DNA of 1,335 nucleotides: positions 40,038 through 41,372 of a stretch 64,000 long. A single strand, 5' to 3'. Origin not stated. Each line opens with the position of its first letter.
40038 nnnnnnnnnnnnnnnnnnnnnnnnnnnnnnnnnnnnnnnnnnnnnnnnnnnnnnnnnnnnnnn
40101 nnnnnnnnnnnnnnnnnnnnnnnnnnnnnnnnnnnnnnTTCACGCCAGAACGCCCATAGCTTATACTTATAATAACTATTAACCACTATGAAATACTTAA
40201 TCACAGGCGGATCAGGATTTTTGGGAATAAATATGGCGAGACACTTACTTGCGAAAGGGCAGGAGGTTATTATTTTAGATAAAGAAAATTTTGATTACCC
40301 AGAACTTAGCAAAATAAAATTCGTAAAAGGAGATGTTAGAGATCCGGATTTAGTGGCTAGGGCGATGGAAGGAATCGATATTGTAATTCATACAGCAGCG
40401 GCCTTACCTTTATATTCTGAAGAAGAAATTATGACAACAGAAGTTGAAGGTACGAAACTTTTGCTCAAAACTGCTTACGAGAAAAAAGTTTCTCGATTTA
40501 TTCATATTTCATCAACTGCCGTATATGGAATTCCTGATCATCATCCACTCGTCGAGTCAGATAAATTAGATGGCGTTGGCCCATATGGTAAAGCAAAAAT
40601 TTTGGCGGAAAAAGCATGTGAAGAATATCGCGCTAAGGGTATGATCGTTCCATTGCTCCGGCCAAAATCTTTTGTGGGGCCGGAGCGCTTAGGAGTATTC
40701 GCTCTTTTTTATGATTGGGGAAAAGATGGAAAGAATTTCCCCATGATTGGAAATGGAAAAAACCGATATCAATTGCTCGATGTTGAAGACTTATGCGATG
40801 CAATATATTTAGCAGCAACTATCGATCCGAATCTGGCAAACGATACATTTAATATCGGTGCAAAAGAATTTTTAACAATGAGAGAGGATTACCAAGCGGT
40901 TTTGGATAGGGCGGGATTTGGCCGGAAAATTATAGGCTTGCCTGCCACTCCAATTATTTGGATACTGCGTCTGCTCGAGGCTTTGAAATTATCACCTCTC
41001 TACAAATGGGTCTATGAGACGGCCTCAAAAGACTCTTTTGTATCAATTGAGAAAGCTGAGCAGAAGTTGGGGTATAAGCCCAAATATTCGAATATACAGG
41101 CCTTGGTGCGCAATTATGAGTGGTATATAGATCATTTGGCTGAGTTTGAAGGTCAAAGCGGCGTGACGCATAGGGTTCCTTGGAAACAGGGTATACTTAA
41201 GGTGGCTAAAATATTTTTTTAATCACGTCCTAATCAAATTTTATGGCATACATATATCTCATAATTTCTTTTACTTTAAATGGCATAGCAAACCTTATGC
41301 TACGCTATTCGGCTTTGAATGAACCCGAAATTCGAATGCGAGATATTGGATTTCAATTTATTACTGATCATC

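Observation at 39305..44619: UbiA-PRTase / SDR epimerase / SMR-type flippase / HAD phosphatase cluster facing a 848-aa polytopic protein: possible lipid-linked pentose glycosylation pathway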

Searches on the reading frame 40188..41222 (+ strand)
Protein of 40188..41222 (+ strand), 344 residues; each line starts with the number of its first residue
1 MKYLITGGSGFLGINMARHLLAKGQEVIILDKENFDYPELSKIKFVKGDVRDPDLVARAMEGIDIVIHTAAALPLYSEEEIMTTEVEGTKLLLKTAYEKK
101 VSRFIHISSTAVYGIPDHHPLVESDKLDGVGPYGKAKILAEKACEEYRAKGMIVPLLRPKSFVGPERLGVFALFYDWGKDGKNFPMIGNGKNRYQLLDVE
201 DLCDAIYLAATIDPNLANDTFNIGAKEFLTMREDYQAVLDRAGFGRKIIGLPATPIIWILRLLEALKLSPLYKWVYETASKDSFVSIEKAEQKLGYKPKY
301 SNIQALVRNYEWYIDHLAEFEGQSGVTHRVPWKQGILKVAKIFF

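Call 3: search_protein_families(library=pfam, proteins=[window:40188-41222:+], max_evalue=0.01)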
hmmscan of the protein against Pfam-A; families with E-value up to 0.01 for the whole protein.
window:40188-41222:+ (344 aa): 10 families
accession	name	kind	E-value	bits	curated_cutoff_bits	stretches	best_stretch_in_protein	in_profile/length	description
PF01370.27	Epimerase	-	9.3e-41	140.2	20.9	1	4-224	2-240/240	NAD dependent epimerase/dehydratase family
PF16363.11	GDP_Man_Dehyd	-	7.3e-27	95.1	27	1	4-301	1-324/332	GDP-mannose 4,6 dehydratase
PF01073.25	3Beta_HSD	-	4.4e-22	78.9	22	1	4-211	1-230/280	3-beta hydroxysteroid dehydrogenase/isomerase family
PF13460.12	NAD_binding_10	-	3e-14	53.7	27.2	1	7-146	1-133/184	NAD(P)H-binding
PF07993.18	NAD_binding_4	-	6e-14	52.3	20.1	1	39-165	59-210/258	Male sterility protein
PF04321.23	RmlD_sub_bind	-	1.7e-12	47.4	27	1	1-154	1-146/287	RmlD substrate binding domain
PF02719.21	Polysacc_synt_2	-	2.3e-10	40.6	20.2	1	4-109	2-128/293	Polysaccharide biosynthesis protein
PF05368.20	NmrA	-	2.1e-05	24.7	27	1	4-106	6-104/298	NmrA-like family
PF08659.16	KR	-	2.2e-05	24.9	22.6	1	3-110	3-137/180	KR domain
PF00106.31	adh_short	-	0.00028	20.8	26.6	1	4-71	4-86/195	short chain dehydrogenase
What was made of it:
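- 40188..41222 (+): Extended SDR (GalE-like NAD-dependent epimerase/dehydratase family, 344 aa); proposed epimerase acting on polyprenyl-P-ribofuranose. Pfam Epimerase 140 bits (call 3).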

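Call 4: search_protein_families(library=ncbifam, proteins=[window:40188-41222:+], max_evalue=0.01)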
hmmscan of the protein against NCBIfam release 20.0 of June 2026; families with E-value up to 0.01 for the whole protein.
window:40188-41222:+ (344 aa): 43 families (the best 25 are shown)
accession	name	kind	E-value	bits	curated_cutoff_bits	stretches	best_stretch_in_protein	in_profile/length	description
TIGR03466.1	HpnA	hypoth_equivalog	4.1e-33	114.6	367.65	1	1-166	1-174/327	hopanoid-associated sugar epimerase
TIGR01181.1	dTDP_gluc_dehyt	equivalog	1.4e-23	83.5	365.1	1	2-316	1-314/321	dTDP-glucose 4,6-dehydratase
NF042422.1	oxyalk_red_OleD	equivalog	4.1e-23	82.3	580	1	1-309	1-324/329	2-alkyl-3-oxoalkanoate reductase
TIGR01179.1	galE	equivalog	7.9e-23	80.8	262.3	1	3-149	2-161/332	UDP-glucose 4-epimerase GalE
TIGR04180.1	EDH_00030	hypoth_equivalog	7.6e-22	77.7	475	1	4-167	2-180/297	NAD-dependent 4,6-dehydratase LegB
NF042423.1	oxyalk_red_Shew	equivalog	6.1e-18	65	580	1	2-300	10-322/331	2-alkyl-3-oxoalkanoate reductase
NF052578.1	StrlDmthSdmBMthl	equivalog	1.1e-15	58.2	600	1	1-165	1-172/328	sterol demethylase protein SdmB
NF043036.1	ErythonDh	equivalog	1.3e-15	57.5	325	1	1-153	1-169/321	D-erythronate dehydrogenase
TIGR01746.1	Thioester-redct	subfamily_domain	5.2e-14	52.2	213.35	1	35-170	56-203/371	thioester reductase domain-containing protein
NF007956.0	PRK10675.1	subfamily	1.5e-13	50.6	394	1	1-146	1-162/338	UDP-glucose 4-epimerase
TIGR02197.1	heptose_epim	equivalog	4.3e-13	49.1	274.6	1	4-145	2-150/316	ADP-glyceromanno-heptose 6-epimerase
TIGR03589.1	PseB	equivalog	2.6e-12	46.3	407.75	1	4-109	8-125/324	UDP-N-acetylglucosamine 4,6-dehydratase (inverting)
TIGR01777.1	yfcH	hypoth_equivalog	6.1e-12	45.7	207.35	1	4-232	2-231/292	TIGR01777 family oxidoreductase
NF011728.1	PRK15181.1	equivalog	8.3e-11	41.5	760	1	2-142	17-174/348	Vi polysaccharide biosynthesis UDP-N-acetylglucosaminuronic acid C-4 epimerase TviC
NF041293.1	G6PDh_Azf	equivalog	1.3e-10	41.1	400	1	4-112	6-118/252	NAD-dependent glucose-6-phosphate dehydrogenase Azf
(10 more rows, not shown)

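Call 7: search_solved_structures(query=window:40188-41222:+, max_evalue=1e-10)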
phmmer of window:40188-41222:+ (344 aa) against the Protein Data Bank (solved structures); distinct sequences matched with E-value up to 1e-10: 41.
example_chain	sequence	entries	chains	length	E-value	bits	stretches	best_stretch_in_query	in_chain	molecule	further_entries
1r6d_A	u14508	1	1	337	4.2e-27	98.4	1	1-243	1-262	TDP-glucose-4,6-dehydratase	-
1r66_A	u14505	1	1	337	5.8e-27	98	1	1-243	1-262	TDP-glucose-4,6-dehydratase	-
2hun_A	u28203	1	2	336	3e-18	69.3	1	1-252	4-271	336aa long hypothetical dTDP-glucose 4,6-dehydratase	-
8rdg_A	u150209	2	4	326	1.8e-17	66.8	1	1-240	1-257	SDR family NAD(P)-dependent oxidoreductase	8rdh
6jkg_A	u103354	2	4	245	4.6e-17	65.4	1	4-228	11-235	Sterol-4-alpha-carboxylate 3-dehydrogenase, decarboxylating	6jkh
8rdi_A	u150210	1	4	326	6.4e-17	64.9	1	1-240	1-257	SDR family NAD(P)-dependent oxidoreductase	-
10ke_A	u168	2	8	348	1.2e-16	64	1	2-313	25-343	Capsular polysaccharide biosynthesis protein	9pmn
3wj7_A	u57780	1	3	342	1.5e-16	63.8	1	4-313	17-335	Putative oxidoreductase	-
6wjb_A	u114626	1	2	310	2.2e-16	63.2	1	3-233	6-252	NAD-dependent epimerase/dehydratase family protein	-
6pmh_A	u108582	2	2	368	2.7e-16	62.9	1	4-316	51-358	UDP-glucose 4-epimerase related protein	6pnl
6wj9_A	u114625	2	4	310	2.1e-15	60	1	3-233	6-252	NAD-dependent epimerase/dehydratase family protein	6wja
8shh_A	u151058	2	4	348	6.3e-15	58.4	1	4-244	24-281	dTDP-glucose 4,6-dehydratase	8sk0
1sb8_A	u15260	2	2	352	8.7e-15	57.9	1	3-315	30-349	wbpP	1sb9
7ys8_A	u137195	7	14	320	1.2e-14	57.5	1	1-239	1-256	UDP-glucose 4-epimerase | UDP-glucose 4-epimerase along with EC 5.1.3.2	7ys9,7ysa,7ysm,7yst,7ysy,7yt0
8vr2_A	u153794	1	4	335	4.9e-14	55.5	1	2-230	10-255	NAD-dependent epimerase/dehydratase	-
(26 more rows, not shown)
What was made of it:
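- The best PDB sequence match is a dTDP-glucose 4,6-dehydratase (1r6d, 4e-27; call 7).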

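Call 53: find_related_loci(query=A3, collection=genome_contigs, flank=10000)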
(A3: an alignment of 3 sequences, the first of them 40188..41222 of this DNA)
Query A3 (344 aa) in genome_contigs; peptide patterns used: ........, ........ (x = any residue, [..] = any of these).
599 stretches matched a pattern (row limit reached: there are more); 533 encode a relative of the query (tblastn E <= 1e-3); the best 80 are kept; 80 distinct loci.
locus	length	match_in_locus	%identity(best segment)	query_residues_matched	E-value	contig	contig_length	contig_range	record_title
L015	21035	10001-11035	72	1-344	3e-175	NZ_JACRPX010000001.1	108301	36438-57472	MAG: Ignavibacterium album isolate NC_groundwater_1998_Pr3_S-0.65um_35_12 SR2-18-Sp65_coassembly_scaffold_22173, whole g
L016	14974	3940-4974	72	1-344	2e-175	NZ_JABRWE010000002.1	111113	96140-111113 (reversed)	MAG: Ignavibacterium sp. isolate MAG-12 c_000000000033, whole genome shotgun sequence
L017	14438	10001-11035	73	1-344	7e-175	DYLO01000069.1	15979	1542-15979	MAG TPA_asm: Ignavibacterium album isolate SulCav_AS07-7_32_191 SulCav_AS07_7_3654_length_15979_cov_113_999309, whole ge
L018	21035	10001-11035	72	1-344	2e-173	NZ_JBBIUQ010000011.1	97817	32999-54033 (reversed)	MAG: Ignavibacterium sp. isolate EPF170215_bin_57 NODE_168_length_97817_cov_9.51002, whole genome shotgun sequence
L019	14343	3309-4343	73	1-344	2e-173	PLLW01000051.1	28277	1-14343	MAG: Ignavibacteriales bacterium isolate fen_1302 73.20120800_E3S.45_contig_23683, whole genome shotgun sequence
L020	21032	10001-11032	72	2-344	2e-172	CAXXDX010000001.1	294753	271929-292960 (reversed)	MAG: Christensenellaceae bacterium isolate 34c40ec2-27d6-4557-b6c8-0864980aefa8 genome assembly, contig: contig_1, whole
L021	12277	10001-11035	71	1-344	2e-172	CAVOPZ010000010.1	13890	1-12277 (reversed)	MAG: uncultured Ignavibacteriaceae bacterium isolate MFD00032.bin.2.47 genome assembly, contig: contig_140693, whole gen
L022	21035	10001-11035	72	1-344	3e-172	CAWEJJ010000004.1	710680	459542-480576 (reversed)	MAG: uncultured Ignavibacteriaceae bacterium isolate MFD05942.bin.2.261 genome assembly, contig: contig_50183, whole gen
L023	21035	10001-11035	72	1-344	5e-172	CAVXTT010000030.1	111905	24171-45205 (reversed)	MAG: uncultured Ignavibacteriales bacterium isolate MFD05674.bin.2.157 genome assembly, contig: contig_82934, whole geno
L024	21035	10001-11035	71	1-344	1e-171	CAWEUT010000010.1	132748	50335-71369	MAG: uncultured Ignavibacteriaceae bacterium isolate MFD01299.bin.1.246 genome assembly, contig: contig_12736, whole gen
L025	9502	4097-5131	71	1-344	1e-171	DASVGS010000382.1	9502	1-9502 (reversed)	MAG TPA_asm: Ignavibacteriaceae bacterium isolate SMAG_U2121 k141_861441, whole genome shotgun sequence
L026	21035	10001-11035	72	1-344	1e-170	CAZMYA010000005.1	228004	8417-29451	MAG TPA_asm: uncultured Ignavibacterium sp. isolate SRP290908_co1_68 genome assembly, contig: NODE_30_length_228004_cov_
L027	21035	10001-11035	71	1-344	9e-171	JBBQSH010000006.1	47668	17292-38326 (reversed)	MAG: Ignavibacteriales bacterium isolate Co_metawrap_1736 Cmw_1736_k141_5548358_length_47668_cov_23.0000, whole genome s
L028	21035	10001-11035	72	1-344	1e-170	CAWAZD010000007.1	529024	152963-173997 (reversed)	MAG: uncultured Ignavibacteriales bacterium isolate MFD05705.bin.4.417 genome assembly, contig: contig_51762, whole geno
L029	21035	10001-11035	71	1-344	2e-170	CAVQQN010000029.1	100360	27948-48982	MAG: uncultured Ignavibacteriaceae bacterium isolate MFD01299.bin.2.218 genome assembly, contig: contig_21639, whole gen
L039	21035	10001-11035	70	1-344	5e-168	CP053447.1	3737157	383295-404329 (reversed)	MAG: Ignavibacteriota bacterium isolate IGN3 chromosome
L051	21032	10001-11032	68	1-344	6e-164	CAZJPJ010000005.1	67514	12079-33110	MAG TPA_asm: uncultured Candidatus Saccharibacteria bacterium isolate SRP329715_co1_163 genome assembly, contig: NODE_45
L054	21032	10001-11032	68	1-344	2e-163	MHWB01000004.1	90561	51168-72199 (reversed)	MAG: Candidatus Zambryskibacteria bacterium RIFCSPLOWO2_01_FULL_39_39 rifcsplowo2_01_scaffold_1701, whole genome shotgun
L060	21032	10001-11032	67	1-344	5e-163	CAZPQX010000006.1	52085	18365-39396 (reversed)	MAG TPA_asm: uncultured Candidatus Saccharibacteria bacterium isolate SRP292972_co1_63 genome assembly, contig: NODE_408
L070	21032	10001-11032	66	1-344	2e-160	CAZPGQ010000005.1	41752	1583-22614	MAG TPA_asm: uncultured Candidatus Saccharibacteria bacterium isolate SRP219642_co7_231 genome assembly, contig: NODE_12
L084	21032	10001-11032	64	1-344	2e-151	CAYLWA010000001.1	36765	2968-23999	MAG TPA_asm: uncultured Candidatus Saccharibacteria bacterium isolate SRP342105_co2_388 genome assembly, contig: NODE_11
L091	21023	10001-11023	61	4-344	7e-149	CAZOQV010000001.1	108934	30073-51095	MAG TPA_asm: uncultured Gammaproteobacteria bacterium isolate SRP192927_co2_309 genome assembly, contig: NODE_83_length_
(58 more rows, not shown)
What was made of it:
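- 40188..41222 (+): The family is 61-73% identical in 80 loci from more than 10 phyla (call 53).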

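Call 57: search_protein_families(library=pfam, proteins=[L051:4003-5571:+, L051:5516-6553:+, L051:6532-8730:+, L051:8720-9985:+, L051:12432-14117:+, L051:14122-15030:+, L051:15017-16126:+, L051:11116-11856:-], max_evalue=0.001)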
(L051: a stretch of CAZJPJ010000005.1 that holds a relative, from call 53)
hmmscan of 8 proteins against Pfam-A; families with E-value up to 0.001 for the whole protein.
L051:4003-5571:+ (522 aa): 7 families
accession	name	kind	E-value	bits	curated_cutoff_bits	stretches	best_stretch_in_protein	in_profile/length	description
PF00534.26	Glycos_transf_1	-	4.6e-35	121.1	26.4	1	190-341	17-171/172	Glycosyl transferases group 1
PF13692.12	Glyco_trans_1_4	-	2.8e-28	99.4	27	1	190-328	3-142/142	Glycosyl transferases group 1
PF04138.20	GtrA_DPMS_TM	-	6.8e-22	78.3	26.1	1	392-508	1-117/117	GtrA/DPMS, transmembrane domain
PF13439.12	Glyco_transf_4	-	1.8e-07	31.8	28.5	1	35-162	22-150/170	Glycosyltransferase Family 4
PF20706.3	GT4-conflict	-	3.2e-05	23.5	26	1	165-297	173-317/385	Family 4 Glycosyltransferase in conflict systems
PF13579.12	Glyco_trans_4_4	-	0.00021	22.1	29.7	1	65-163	53-145/158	Glycosyl transferase 4-like domain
PF13524.12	Glyco_trans_1_2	-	0.00026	21.4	25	1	234-346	6-132/144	Glycosyl transferase-like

L051:5516-6553:+ (345 aa): 3 families
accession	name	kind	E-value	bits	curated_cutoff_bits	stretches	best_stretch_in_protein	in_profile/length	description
PF00534.26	Glycos_transf_1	-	5.9e-14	52.4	26.4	1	161-325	2-168/172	Glycosyl transferases group 1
PF13692.12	Glyco_trans_1_4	-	2.7e-10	41.1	27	1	175-309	2-141/142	Glycosyl transferases group 1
PF13524.12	Glyco_trans_1_2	-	2.7e-09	37.6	25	1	204-336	13-139/144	Glycosyl transferase-like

L051:6532-8730:+ (732 aa): 2 families
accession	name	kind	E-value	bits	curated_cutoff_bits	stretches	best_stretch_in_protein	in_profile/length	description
PF00535.33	Glycos_transf_2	-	1.5e-16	61.2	23.3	1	8-112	1-114/168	Glycosyl transferase family 2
PF13641.12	Glyco_tranf_2_3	-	0.00074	20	27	0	7-93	3-101/230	Glycosyltransferase like family 2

L051:8720-9985:+ (421 aa): 1 family
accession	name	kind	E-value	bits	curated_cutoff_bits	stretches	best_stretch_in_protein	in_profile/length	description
PF01040.23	UbiA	-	2.5e-21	76.5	34.2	1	179-390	20-238/250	UbiA prenyltransferase family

L051:12432-14117:+ (561 aa): 1 family
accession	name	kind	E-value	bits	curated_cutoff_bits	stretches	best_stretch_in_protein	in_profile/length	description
PF13231.12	PMT_2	-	2.1e-05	25.3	26.1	1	59-210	2-149/160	Dolichyl-phosphate-mannose-protein mannosyltransferase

L051:14122-15030:+ (302 aa): 6 families
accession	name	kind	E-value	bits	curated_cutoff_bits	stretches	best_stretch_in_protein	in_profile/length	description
PF13489.12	Methyltransf_23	-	6.7e-16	58.9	27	1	79-229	17-160/164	Methyltransferase domain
PF08241.18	Methyltransf_11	-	3.1e-13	50.6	21.2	1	89-176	1-93/95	Methyltransferase domain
PF07021.18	MetW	-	2.7e-11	43.9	21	1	88-182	17-111/193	Methionine biosynthesis protein MetW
PF13649.12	Methyltransf_25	-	5.3e-09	37.1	27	1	89-174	2-97/97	Methyltransferase domain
PF08242.18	Methyltransf_12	-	1.3e-07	32.7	30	1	89-175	1-97/98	Methyltransferase domain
PF13847.12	Methyltransf_31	-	1.9e-06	28.1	27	1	88-182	7-113/145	Methyltransferase domain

L051:15017-16126:+ (369 aa): 5 families
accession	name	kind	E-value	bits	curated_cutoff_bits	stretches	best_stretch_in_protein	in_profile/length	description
PF00534.26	Glycos_transf_1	-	8.6e-40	136.5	26.4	1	190-348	13-171/172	Glycosyl transferases group 1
PF13692.12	Glyco_trans_1_4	-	3.1e-33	115.4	27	1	194-335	3-142/142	Glycosyl transferases group 1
PF13439.12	Glyco_transf_4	-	3.8e-13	50.3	28.5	1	16-173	2-168/170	Glycosyltransferase Family 4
PF20706.3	GT4-conflict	-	1.4e-05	24.7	26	1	163-332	173-354/385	Family 4 Glycosyltransferase in conflict systems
PF13579.12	Glyco_trans_4_4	-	0.00047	21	29.7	1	16-170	1-158/158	Glycosyl transferase 4-like domain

L051:11116-11856:- (246 aa): 0 families

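Call 58: search_protein_families(library=pfam, proteins=[L039:5163-5879:-, L039:5949-6812:-, L039:6853-7689:-, L039:7852-8238:-, L039:8238-8687:-, L039:9214-9930:-, L039:11111-12154:+, L039:12185-12835:-, L039:12897-15341:-, L039:15362-15823:-], max_evalue=0.001)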
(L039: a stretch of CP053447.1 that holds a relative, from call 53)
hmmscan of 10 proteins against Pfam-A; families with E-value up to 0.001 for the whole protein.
L039:5163-5879:- (238 aa): 1 family
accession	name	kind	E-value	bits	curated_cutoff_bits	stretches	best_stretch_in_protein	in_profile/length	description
PF00696.33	AA_kinase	-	1.1e-35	123.9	24.9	1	7-216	1-234/234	Amino acid kinase family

L039:5949-6812:- (287 aa): 2 families
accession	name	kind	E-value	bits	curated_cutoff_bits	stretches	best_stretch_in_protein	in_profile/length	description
PF00889.24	EF_TS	-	4.9e-61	206.3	27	1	72-283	1-203/204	Elongation factor TS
PF25025.1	EF-Ts_N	-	1.7e-05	25.2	33.2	1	6-42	15-52/60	Elongation factor Ts, mitochondrial, N-terminal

L039:6853-7689:- (278 aa): 1 family
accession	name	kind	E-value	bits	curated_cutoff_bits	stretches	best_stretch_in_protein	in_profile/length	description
PF00318.25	Ribosomal_S2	-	1.9e-95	318.7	26.1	1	9-224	1-216/216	Ribosomal protein S2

L039:7852-8238:- (128 aa): 1 family
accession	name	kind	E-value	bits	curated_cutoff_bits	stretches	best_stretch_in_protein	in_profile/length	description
PF00380.25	Ribosomal_S9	-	1.3e-52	177.8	22.5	1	8-128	1-121/121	Ribosomal protein S9/S16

L039:8238-8687:- (149 aa): 2 families
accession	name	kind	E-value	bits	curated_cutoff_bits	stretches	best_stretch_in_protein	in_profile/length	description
PF00572.24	Ribosomal_L13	-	6.9e-49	165.3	23.8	1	17-135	1-119/119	Ribosomal protein L13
PF23839.1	DUF7209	-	0.00032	20.7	27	0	16-53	14-54/77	Family of unknown function (DUF7209)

L039:9214-9930:- (238 aa): 0 families

L039:11111-12154:+ (347 aa): 1 family
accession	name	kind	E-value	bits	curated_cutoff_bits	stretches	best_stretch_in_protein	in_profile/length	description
PF01916.23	DS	-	5.2e-98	328.3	27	1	25-320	2-286/288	Deoxyhypusine synthase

L039:12185-12835:- (216 aa): 1 family
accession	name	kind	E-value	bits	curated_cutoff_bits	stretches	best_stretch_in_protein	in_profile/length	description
PF18962.6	Por_Secre_tail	-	8.4e-11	42.4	27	1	138-213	2-74/75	Secretion system C-terminal sorting domain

L039:12897-15341:- (814 aa): 1 family
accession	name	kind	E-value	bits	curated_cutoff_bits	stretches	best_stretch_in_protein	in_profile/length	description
PF01833.30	TIG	-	7.5e-07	29.5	20.9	1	516-582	15-83/84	IPT/TIG domain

L039:15362-15823:- (153 aa): 0 families
